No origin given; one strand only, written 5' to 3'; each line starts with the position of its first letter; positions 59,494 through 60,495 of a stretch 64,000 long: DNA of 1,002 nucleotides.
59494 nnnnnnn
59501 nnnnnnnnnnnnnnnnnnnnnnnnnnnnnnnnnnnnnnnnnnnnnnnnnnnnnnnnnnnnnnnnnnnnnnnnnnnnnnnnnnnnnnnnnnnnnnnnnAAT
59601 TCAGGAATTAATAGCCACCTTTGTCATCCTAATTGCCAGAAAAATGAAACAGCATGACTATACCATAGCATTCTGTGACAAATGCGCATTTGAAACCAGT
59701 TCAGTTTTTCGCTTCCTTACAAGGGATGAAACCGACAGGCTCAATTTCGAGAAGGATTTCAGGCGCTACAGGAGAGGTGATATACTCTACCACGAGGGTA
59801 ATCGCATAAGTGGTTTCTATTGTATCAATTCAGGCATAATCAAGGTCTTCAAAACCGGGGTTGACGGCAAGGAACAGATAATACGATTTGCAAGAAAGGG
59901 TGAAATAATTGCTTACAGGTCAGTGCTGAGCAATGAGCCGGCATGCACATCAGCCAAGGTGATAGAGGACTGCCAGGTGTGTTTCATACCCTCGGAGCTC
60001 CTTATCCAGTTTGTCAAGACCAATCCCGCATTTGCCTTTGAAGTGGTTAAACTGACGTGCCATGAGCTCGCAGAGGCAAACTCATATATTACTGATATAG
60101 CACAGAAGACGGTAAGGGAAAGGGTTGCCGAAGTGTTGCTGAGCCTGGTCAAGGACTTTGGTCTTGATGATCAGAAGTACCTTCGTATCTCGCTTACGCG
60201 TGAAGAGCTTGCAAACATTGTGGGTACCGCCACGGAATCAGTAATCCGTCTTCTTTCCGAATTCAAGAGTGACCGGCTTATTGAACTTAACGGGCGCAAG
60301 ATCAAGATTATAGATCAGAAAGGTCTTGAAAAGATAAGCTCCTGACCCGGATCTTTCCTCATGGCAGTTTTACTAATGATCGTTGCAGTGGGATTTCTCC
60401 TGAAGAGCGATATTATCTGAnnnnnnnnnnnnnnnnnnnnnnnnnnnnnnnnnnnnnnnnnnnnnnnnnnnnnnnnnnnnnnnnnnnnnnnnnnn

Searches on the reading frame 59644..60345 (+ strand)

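Call 64: search_protein_families(library=pfam, proteins=[window:59644-60345:+], max_evalue=0.001)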
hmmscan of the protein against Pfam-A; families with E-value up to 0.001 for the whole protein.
window:59644-60345:+ (233 aa): 3 families
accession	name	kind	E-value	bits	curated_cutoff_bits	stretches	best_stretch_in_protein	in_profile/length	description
PF00027.35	cNMP_binding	-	1.1e-21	77.1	27.5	1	40-127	2-89/89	Cyclic nucleotide-binding domain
PF13545.12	HTH_Crp_2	-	1.2e-17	64.1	27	1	159-231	1-70/70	Crp-like helix-turn-helix domain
PF00325.26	Crp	-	1.3e-05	25.2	21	1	183-213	2-32/32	Bacterial regulatory proteins, crp family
